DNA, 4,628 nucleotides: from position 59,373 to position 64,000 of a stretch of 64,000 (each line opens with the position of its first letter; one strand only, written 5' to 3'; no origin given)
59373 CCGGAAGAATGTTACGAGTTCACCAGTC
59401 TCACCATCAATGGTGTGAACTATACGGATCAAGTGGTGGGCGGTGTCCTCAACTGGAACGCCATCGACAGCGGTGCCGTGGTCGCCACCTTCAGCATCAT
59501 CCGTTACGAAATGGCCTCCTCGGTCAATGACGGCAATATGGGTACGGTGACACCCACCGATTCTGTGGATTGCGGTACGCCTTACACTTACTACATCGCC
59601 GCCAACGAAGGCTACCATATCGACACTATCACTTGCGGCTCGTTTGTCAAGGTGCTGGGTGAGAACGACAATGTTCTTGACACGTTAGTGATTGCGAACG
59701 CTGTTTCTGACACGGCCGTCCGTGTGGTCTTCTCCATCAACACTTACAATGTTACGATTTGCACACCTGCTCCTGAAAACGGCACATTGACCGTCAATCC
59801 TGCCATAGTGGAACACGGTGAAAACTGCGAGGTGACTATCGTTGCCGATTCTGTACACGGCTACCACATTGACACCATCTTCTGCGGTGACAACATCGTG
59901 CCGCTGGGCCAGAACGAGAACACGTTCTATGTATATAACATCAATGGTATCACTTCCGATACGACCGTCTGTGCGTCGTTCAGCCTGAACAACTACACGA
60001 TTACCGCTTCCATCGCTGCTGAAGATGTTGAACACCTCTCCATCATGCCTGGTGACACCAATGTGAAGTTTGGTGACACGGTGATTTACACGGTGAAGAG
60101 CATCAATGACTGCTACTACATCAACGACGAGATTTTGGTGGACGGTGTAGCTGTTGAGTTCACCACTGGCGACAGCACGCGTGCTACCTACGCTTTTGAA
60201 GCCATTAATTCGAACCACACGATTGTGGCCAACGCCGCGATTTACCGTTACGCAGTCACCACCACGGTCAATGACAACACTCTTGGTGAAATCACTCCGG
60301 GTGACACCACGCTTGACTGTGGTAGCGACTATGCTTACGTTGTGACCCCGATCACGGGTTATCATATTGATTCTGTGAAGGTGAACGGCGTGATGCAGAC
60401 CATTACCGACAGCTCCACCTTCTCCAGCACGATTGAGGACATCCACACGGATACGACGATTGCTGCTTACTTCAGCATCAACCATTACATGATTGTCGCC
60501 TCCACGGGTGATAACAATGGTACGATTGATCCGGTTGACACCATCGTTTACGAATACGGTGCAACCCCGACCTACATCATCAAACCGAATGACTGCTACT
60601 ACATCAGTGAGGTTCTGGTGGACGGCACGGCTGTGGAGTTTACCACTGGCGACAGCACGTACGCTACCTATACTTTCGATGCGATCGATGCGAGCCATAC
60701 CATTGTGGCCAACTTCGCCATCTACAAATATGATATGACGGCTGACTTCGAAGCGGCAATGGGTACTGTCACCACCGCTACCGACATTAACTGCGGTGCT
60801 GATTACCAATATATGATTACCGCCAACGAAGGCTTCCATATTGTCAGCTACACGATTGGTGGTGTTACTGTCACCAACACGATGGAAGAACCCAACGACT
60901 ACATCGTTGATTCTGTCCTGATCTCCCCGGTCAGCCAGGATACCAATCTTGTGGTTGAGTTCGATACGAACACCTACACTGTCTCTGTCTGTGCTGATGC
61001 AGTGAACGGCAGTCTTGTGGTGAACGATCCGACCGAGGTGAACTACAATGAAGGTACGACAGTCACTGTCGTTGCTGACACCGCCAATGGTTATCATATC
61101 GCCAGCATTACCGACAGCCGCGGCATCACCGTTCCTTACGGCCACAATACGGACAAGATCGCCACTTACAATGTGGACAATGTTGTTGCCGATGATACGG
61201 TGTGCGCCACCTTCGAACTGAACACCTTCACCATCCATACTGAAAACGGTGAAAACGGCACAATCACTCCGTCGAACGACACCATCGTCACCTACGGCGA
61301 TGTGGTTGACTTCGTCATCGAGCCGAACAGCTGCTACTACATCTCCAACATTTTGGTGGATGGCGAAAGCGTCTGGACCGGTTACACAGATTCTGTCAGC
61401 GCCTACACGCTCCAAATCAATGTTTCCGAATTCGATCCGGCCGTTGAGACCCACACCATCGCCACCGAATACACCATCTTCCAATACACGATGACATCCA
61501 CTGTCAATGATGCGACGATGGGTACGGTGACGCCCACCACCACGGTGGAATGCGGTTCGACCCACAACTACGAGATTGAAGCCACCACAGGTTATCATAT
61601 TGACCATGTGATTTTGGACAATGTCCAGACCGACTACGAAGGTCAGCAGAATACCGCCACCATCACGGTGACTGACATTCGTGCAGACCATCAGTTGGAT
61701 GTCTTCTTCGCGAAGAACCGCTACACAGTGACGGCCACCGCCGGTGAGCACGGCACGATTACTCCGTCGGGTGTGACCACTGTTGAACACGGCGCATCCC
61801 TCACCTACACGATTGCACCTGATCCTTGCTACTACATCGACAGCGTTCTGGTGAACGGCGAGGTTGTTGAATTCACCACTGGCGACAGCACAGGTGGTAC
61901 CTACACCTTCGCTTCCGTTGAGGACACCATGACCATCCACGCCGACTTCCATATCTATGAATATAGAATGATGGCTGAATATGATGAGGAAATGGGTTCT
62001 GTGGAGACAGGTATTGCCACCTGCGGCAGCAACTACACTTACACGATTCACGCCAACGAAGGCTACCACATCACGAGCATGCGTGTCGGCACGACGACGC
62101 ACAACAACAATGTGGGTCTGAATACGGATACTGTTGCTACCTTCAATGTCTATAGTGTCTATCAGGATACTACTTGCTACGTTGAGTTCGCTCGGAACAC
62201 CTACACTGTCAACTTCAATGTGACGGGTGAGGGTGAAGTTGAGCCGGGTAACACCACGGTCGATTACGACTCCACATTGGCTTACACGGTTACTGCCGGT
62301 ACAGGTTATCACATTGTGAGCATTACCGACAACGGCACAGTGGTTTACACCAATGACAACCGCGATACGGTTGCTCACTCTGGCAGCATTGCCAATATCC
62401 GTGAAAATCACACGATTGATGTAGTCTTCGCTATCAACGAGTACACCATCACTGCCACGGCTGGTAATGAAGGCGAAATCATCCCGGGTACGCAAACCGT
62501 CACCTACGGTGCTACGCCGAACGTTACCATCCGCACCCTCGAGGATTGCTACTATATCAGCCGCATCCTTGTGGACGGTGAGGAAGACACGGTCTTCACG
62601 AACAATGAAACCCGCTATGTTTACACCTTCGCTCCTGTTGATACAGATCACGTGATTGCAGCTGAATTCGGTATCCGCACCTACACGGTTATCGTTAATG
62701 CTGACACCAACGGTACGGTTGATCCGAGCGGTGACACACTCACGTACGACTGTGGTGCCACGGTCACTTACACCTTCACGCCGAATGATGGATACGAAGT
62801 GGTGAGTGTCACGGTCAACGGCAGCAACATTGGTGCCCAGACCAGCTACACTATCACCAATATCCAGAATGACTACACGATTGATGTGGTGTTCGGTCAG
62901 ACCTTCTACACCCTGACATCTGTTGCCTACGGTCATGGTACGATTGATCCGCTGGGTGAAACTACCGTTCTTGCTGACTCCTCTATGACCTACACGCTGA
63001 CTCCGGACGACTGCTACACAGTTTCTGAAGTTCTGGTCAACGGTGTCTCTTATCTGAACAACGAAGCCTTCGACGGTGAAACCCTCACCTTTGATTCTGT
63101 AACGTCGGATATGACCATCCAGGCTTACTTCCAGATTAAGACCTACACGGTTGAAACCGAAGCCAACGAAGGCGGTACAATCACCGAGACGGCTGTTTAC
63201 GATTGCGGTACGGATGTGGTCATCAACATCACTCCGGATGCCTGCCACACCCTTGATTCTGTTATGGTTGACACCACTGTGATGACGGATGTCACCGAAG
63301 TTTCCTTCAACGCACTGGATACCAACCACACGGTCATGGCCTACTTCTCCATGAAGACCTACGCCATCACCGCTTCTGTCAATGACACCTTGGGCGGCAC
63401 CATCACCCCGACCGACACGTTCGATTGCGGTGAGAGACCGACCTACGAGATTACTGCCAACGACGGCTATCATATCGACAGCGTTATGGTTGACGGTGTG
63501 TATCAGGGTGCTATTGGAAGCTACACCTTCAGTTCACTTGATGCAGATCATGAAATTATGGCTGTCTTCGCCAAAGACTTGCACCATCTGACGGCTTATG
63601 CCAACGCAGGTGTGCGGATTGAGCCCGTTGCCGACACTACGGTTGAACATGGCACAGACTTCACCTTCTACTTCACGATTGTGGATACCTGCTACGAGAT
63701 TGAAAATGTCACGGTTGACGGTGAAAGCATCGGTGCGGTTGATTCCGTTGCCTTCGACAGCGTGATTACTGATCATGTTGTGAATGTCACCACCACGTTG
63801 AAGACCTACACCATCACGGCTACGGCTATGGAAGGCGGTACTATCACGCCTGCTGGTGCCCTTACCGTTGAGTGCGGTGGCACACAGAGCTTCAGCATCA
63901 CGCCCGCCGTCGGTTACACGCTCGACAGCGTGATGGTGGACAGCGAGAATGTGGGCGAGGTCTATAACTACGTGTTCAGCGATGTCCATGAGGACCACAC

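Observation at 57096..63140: Five tandem ~1.2-kb super-repeats, each made of the same ordered set of five modules (B-C-A-B-A)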

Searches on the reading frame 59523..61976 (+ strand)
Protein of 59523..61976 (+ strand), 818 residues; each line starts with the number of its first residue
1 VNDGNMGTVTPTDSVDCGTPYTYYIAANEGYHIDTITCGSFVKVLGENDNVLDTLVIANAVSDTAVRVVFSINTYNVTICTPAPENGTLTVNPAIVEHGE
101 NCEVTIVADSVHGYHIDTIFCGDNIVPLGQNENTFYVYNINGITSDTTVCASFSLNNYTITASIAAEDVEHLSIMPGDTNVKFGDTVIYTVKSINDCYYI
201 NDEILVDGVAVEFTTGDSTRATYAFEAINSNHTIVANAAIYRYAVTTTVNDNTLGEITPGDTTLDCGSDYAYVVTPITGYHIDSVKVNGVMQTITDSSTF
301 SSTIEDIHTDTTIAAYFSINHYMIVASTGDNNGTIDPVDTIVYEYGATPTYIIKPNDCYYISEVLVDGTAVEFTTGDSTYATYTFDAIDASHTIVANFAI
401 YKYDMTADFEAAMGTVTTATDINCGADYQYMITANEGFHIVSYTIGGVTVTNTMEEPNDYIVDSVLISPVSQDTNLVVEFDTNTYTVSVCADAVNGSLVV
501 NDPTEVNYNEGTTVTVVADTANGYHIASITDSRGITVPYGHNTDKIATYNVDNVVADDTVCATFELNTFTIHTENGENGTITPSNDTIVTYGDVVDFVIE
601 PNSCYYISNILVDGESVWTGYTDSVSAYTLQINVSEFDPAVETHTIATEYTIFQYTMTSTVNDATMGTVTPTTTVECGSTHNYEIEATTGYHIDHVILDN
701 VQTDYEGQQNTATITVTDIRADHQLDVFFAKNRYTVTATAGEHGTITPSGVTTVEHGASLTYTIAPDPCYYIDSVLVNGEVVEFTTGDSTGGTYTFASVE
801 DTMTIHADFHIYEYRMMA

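Call 18: find_related_loci(query=window:59523-61976:+, collection=genome_contigs, flank=10000)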
Query window:59523-61976:+ (818 aa) in genome_contigs; peptide patterns used: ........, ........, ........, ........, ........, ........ (x = any residue, [..] = any of these).
13 stretches matched a pattern, but none encodes a relative of the query by tblastn (E <= 1e-3).
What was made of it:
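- Tried and rejected: The first genome_contigs scan, with a single protein query, found nothing (call 18).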

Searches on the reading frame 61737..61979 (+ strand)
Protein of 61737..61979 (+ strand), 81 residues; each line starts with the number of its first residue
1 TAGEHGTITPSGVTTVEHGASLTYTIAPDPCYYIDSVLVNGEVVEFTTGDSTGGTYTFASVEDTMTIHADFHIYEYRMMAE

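Call 66: predict_structure(alignment_id=A3)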
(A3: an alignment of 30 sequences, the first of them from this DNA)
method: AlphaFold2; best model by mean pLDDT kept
length: 81 residues; sequences in the alignment: 30
mean_pLDDT: 91.3   pTM: 0.75
mean pLDDT of the five models: 91.3, 86.7, 83.7, 82.7, 81.7
residues with pLDDT >= 90: 66; 70-90: 12; 50-70: 3; < 50: 0
segments of 3 or more residues with pLDDT < 50: none
pLDDT, mean of each block of 10 residues (from residue 1): 91 91 95 95 94 94 93 81 59
secondary structure, 60 per line:
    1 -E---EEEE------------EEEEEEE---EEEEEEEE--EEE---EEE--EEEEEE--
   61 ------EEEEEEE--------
elements in order: E6-9 E22-28 E32-39 E42-44 E48-50 E53-58 E67-73

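Call 68: fold_search(model_id=the predicted structure, library=pdb)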
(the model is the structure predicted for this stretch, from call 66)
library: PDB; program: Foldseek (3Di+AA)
matches with E <= 10: 941; with E <= 0.001: 0
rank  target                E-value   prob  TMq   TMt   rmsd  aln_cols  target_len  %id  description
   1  3pe9_B                1.8e-01  0.82  0.46  0.44   9.2        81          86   18  Structures of Clostridium thermocellum CbhA fibronectin(III)-like modules (released 2011-11-23)
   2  8d85_B                2.6e-01  0.90  0.54  0.18   6.3        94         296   14  Cryo-EM structure of human IL-27 signaling complex: model containing the interaction core region (released 2023-03-29)
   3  6ggy_A                3.1e-01  0.69  0.38  0.05   6.2        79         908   11  Paenibacillus sp. YM1 laminaribiose phosphorylase with sulphate bound (released 2018-06-13)
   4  3pe9_D                3.3e-01  0.66  0.44  0.42   7.6        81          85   18  Structures of Clostridium thermocellum CbhA fibronectin(III)-like modules (released 2011-11-23)
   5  4ofp_C                3.3e-01  0.63  0.48  0.23   8.5        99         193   15  Crystal Structure of SYG-2 D3-D4 (released 2014-02-19)
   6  6e57_B                3.3e-01  0.54  0.36  0.10   4.9        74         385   20  Bacteroides ovatus mixed-linkage glucan utilization locus (MLGUL) SGBP-B in complex with mixed-linkage heptasaccharide (released 2019-05-29)
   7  6e57_C                3.3e-01  0.20  0.31  0.10  12.0        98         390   12  Bacteroides ovatus mixed-linkage glucan utilization locus (MLGUL) SGBP-B in complex with mixed-linkage heptasaccharide (released 2019-05-29)
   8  3pdd                  3.7e-01  0.57  0.47  0.24  14.7       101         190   19  Structures of Clostridium thermocellum CbhA fibronectin(III)-like modules (released 2011-11-23)
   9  4ofk_A                4.1e-01  0.41  0.44  0.36  13.7       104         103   12  Crystal Structure of SYG-2 D4 (released 2014-02-19)
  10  4lpu_A                4.1e-01  0.23  0.30  0.27   9.2        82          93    8  Crystal structure of TENCON variant P40AR2-32R2 (released 2014-01-29)
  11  2yd9                  4.4e-01  0.72  0.45  0.15   7.1        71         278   10  Crystal structure of the N-terminal Ig1-3 module of Human Receptor Protein Tyrosine Phosphatase Sigma (released 2011-04-13)
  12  4fqx_D                4.4e-01  0.44  0.40  0.20   7.6        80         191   11  Crystal structure of HLA-DM bound to HLA-DR1 (released 2013-01-09)
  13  2qad_F                4.6e-01  0.77  0.44  0.22   3.3        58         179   24  Structure of tyrosine-sulfated 412d antibody complexed with HIV-1 YU2 gp120 and CD4 (released 2007-09-25)
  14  6ggy_B                4.6e-01  0.47  0.34  0.04   7.6        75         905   12  Paenibacillus sp. YM1 laminaribiose phosphorylase with sulphate bound (released 2018-06-13)
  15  8v2c_C                5.2e-01  0.97  0.62  0.29   2.3        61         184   18  Cryo-EM structure of mouse type II OSM receptor complex: model for assembly core region (released 2024-11-20)
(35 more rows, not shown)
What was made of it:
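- On InlB B-repeat structural family: The top hits are generic Fn3/Ig-like domains (call 68).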

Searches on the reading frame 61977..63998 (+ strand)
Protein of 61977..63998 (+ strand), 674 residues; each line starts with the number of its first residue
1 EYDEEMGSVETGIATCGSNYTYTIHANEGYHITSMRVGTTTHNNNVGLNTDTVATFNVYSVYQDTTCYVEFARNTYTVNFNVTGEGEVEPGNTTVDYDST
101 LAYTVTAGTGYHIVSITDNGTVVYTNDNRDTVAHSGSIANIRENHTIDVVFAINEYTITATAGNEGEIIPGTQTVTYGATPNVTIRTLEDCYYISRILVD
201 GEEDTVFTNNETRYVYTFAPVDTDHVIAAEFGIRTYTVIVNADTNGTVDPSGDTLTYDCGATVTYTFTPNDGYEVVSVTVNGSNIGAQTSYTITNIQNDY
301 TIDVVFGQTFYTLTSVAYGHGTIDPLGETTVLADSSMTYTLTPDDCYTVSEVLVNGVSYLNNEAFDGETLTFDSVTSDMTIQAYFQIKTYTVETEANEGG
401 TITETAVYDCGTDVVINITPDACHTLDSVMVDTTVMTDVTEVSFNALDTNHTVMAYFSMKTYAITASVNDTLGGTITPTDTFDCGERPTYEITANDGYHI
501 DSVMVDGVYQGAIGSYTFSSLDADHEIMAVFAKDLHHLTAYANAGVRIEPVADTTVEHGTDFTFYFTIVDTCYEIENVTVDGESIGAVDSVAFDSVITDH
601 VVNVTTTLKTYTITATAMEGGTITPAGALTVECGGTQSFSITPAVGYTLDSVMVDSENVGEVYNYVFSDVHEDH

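Call 22: find_related_loci(query=window:61977-63998:+, collection=metagenome_contigs, flank=10000)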
Query window:61977-63998:+ (674 aa) in metagenome_contigs; peptide patterns used: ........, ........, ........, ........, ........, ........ (x = any residue, [..] = any of these).
67 stretches matched a pattern; 2 encode a relative of the query (tblastn E <= 1e-3); 2 distinct loci.
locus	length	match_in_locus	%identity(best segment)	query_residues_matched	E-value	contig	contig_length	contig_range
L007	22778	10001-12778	53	2-674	0e+0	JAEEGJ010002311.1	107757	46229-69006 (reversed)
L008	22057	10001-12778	53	2-674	0e+0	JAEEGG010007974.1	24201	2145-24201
